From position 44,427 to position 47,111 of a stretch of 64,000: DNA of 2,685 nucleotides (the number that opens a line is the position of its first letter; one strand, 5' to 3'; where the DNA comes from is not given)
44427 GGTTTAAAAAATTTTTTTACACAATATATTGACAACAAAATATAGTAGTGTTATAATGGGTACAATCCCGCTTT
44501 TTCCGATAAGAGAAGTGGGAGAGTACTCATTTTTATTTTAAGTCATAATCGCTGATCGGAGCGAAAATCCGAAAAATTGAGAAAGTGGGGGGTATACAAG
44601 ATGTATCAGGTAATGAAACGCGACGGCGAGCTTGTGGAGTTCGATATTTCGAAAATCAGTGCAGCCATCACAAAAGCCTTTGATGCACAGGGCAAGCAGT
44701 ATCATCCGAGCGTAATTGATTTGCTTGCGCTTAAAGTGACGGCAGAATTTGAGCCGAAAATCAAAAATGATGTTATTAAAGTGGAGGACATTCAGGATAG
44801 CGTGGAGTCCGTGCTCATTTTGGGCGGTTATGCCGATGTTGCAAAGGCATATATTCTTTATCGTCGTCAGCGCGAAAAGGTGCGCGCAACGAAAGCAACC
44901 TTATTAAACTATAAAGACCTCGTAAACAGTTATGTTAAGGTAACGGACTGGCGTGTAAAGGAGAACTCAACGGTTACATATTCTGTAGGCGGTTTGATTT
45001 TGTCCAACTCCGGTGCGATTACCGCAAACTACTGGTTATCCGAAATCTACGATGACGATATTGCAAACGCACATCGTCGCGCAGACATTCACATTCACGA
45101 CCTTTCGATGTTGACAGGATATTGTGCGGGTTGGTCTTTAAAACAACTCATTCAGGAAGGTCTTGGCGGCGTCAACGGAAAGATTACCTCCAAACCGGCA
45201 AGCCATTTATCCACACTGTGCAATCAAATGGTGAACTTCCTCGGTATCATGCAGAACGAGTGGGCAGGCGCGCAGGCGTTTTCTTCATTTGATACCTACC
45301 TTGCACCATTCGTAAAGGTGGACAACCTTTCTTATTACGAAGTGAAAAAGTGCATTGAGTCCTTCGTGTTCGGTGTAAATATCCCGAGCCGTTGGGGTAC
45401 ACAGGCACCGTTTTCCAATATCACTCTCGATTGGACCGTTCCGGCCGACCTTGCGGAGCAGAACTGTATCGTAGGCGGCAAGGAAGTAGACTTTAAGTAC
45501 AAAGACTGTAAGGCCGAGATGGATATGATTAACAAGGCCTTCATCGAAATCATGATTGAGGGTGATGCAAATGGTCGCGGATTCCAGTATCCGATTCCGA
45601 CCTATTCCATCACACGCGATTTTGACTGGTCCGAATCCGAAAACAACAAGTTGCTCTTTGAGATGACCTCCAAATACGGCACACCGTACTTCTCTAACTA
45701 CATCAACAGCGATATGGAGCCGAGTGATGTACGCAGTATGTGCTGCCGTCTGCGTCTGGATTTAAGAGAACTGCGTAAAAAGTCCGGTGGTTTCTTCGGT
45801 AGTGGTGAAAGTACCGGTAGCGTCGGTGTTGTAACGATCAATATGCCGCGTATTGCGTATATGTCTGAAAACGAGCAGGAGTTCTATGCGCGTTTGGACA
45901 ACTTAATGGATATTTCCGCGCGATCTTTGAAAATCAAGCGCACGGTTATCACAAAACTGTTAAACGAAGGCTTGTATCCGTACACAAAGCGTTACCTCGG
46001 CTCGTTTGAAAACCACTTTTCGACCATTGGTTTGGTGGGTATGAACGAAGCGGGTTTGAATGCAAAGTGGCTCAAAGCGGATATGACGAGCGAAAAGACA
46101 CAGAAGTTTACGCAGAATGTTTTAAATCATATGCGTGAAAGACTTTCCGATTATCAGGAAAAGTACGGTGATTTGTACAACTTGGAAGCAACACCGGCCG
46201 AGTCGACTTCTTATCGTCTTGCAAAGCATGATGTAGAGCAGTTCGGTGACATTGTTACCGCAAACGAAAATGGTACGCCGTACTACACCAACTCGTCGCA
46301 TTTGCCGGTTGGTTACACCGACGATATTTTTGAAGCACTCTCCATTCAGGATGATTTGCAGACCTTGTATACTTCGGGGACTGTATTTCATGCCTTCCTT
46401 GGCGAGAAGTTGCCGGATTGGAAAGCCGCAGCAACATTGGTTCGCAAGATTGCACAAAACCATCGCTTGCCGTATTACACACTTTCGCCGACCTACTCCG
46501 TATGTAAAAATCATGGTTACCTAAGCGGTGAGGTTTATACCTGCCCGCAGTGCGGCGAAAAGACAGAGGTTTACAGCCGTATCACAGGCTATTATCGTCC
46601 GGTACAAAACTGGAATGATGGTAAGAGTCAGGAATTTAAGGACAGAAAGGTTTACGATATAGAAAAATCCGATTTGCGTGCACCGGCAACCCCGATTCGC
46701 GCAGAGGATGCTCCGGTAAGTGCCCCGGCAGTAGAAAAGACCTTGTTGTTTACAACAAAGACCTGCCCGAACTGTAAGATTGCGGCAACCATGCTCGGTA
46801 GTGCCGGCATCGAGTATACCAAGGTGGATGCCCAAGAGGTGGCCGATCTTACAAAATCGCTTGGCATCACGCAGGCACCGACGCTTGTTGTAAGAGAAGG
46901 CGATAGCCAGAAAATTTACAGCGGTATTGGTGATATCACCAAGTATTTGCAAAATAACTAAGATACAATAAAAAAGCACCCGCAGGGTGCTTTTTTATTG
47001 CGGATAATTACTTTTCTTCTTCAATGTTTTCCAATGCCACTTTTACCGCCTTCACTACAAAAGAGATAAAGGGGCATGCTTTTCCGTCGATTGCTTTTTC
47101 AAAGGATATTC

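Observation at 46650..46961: Class III ribonucleotide reductase fused to a C-terminal glutaredoxin/NrdH-like CPNC domain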

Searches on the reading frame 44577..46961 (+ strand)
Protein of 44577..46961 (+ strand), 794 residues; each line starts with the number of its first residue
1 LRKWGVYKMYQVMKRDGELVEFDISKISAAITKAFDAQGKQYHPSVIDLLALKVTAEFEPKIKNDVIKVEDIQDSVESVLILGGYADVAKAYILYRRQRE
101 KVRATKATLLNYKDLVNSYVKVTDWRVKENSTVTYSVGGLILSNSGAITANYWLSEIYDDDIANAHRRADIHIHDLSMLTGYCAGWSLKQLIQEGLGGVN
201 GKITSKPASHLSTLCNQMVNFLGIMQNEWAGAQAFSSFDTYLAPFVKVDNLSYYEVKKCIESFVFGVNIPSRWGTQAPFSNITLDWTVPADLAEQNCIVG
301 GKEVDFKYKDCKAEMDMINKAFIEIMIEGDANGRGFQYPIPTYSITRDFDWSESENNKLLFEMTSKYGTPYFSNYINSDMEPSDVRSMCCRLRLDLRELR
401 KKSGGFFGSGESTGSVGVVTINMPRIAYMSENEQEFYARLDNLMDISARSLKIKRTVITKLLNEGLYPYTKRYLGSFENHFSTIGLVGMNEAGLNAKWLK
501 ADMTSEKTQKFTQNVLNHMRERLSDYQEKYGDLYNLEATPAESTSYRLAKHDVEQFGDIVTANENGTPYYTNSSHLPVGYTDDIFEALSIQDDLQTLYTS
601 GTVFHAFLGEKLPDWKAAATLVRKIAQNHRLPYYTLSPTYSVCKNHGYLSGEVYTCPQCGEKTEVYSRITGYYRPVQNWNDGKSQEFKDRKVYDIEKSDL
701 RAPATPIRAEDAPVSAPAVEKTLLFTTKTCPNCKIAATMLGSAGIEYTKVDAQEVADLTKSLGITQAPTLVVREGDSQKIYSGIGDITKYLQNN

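Call 3: search_protein_families(library=pfam, proteins=[window:44577-46961:+], max_evalue=0.1)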
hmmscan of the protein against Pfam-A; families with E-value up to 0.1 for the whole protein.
window:44577-46961:+ (794 aa): 5 families
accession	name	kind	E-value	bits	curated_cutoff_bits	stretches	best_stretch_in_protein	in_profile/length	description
PF13597.11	NRDD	-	9.5e-190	632.4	26.2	1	129-693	1-562/562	Anaerobic ribonucleoside-triphosphate reductase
PF03477.21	ATP-cone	-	6.5e-23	81.5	25.8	1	11-100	2-87/88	ATP cone domain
PF00462.30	Glutaredoxin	-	0.00018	22.1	22.9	1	723-772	2-55/60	Glutaredoxin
PF00085.26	Thioredoxin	-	0.00024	21.5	23.5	1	724-784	24-91/103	Thioredoxin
PF07282.18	Cas12f1-like_TNB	-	0.015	15.9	26.3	0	632-661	24-48/60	Cas12f1-like, TNB domain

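Call 4: search_protein_families(library=ncbifam, proteins=[window:44577-46961:+], max_evalue=0.1)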
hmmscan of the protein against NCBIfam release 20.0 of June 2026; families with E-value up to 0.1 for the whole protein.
window:44577-46961:+ (794 aa): 26 families (the best 25 are shown)
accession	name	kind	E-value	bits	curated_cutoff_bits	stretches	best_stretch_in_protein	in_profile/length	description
NF006126.0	PRK08270.1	equivalog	0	1137.1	548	1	9-695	2-683/684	ribonucleoside triphosphate reductase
TIGR02487.1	NrdD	equivalog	7.9e-155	516.7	326.35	1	129-691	2-579/581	anaerobic ribonucleoside-triphosphate reductase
NF006358.0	PRK08579.1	equivalog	2.3e-120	402.6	585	2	111-403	8-297/624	anaerobic ribonucleoside triphosphate reductase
NF005497.0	PRK07111.1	equivalog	2.5e-78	264.2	764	3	9-248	2-235/746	anaerobic ribonucleoside triphosphate reductase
NF006127.0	PRK08271.1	equivalog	4.8e-66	223.5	545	1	156-694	93-628/631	anaerobic ribonucleoside-triphosphate reductase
NF006732.0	PRK09263.1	equivalog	4e-58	197.4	657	1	10-691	3-703/712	anaerobic ribonucleoside-triphosphate reductase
TIGR02827.1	RNR_anaer_Bdell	equivalog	5.7e-56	190.3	568.3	1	155-690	65-594/596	anaerobic ribonucleoside-triphosphate reductase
NF011292.0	PRK14704.1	equivalog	3.8e-35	121.6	736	1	127-690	27-614/618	anaerobic ribonucleoside triphosphate reductase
NF009028.0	PRK12364.1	equivalog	4.1e-17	61.4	1377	1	11-115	2-107/842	ribonucleoside-diphosphate reductase subunit alpha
NF005544.0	PRK07207.1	equivalog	4.6e-17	61.1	965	1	7-110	31-141/965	ribonucleoside-diphosphate reductase subunit alpha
NF009029.0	PRK12365.1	equivalog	6.1e-16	57.6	1350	1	7-114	115-229/1046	ribonucleoside-diphosphate reductase subunit alpha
NF005010.0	PRK06406.1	subfamily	8.5e-16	57.4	1125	1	9-115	4-111/771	vitamin B12-dependent ribonucleotide reductase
NF006207.0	PRK08332.1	equivalog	3.3e-13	47.8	2400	1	11-116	5-109/1684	vitamin B12-dependent ribonucleotide reductase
TIGR02196.1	GlrX_YruB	hypoth_equivalog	1.2e-05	25.7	88.55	1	724-773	4-57/74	glutaredoxin-like protein, YruB-family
TIGR02200.1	GlrX_actino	hypoth_equivalog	0.00073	19.9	89.5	1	724-775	4-60/77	mycoredoxin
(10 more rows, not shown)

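Call 6: search_solved_structures(query=window:44577-46961:+, max_evalue=0.01, show_alignments=0)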
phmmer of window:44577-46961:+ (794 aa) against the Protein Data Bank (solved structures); distinct sequences matched with E-value up to 0.01: 8.
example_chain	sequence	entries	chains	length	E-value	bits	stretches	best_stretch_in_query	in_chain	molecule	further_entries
8p23_A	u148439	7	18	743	2.8e-48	167.9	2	309-691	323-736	Anaerobic ribonucleoside-triphosphate reductase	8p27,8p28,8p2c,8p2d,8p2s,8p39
4coi_A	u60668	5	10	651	1.2e-38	136.1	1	160-694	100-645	ANAEROBIC RIBONUCLEOSIDE-TRIPHOSPHATE REDUCTASE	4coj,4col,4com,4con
4u3e_A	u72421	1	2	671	1.3e-38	135.9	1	160-694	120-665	Ribonucleoside triphosphate reductase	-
9d3x_A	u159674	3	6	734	2.4e-28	102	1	11-661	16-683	Anaerobic ribonucleoside-triphosphate reductase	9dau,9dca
1h78_A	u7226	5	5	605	5.2e-14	54.6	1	403-661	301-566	ANAEROBIC RIBONUCLEOTIDE-TRIPHOSPHATE REDUCTASE LARGE CHAIN | ANAEROBIC RIBONUCLEOTIDE-TRIPHOSPHATE REDUCTASE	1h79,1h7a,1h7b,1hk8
5im3_A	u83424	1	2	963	4.4e-07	31.7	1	11-103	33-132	Ribonucleoside-diphosphate reductase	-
5olk_A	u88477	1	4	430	6.6e-06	27.8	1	9-106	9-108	Ribonucleoside-diphosphate reductase, beta subunit 1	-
2l6c_A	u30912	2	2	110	0.0011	20.5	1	723-785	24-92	Thioredoxin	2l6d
